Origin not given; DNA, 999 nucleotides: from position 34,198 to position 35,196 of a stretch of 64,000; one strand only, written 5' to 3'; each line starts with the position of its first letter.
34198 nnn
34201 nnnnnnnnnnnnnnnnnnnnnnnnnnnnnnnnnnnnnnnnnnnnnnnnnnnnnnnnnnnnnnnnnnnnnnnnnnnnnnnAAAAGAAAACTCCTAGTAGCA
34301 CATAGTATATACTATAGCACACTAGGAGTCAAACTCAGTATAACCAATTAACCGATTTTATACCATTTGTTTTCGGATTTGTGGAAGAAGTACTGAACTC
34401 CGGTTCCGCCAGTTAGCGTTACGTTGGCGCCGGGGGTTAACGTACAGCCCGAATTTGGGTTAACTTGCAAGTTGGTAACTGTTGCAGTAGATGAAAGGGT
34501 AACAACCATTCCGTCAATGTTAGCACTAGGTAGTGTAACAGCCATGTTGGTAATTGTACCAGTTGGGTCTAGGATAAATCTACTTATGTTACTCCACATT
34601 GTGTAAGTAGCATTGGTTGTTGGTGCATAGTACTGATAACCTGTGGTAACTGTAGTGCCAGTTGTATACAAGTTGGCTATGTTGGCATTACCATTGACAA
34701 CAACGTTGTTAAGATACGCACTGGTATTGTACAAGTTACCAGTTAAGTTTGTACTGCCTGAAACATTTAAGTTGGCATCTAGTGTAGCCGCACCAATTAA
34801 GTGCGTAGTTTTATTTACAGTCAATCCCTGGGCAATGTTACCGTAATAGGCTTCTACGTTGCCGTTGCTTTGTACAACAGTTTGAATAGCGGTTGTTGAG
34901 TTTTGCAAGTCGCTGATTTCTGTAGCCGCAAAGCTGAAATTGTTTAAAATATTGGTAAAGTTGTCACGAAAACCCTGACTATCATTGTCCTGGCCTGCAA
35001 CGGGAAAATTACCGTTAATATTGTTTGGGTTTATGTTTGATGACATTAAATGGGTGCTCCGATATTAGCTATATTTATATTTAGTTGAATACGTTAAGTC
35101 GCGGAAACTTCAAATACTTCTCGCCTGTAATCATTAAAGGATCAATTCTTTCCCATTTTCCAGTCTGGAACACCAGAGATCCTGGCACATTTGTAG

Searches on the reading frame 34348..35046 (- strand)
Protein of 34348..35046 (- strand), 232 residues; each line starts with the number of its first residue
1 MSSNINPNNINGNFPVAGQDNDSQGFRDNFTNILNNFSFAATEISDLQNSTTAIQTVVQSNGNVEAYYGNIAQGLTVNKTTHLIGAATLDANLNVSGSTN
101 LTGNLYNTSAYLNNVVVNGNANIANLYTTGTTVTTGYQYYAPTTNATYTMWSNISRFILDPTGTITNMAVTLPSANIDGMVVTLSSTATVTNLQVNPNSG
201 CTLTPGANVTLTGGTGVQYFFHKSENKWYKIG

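Call 73: search_protein_families(library=pfam, proteins=[window:34348-35046:-], max_evalue=0.001)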
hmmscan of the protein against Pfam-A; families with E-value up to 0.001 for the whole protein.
window:34348-35046:- (232 aa): 1 family
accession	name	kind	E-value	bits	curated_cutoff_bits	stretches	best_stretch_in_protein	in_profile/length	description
PF20944.2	StcE_b-sandwich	-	0.00011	22.6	27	1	169-229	16-72/75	Metalloprotease StcE, beta-sandwich domain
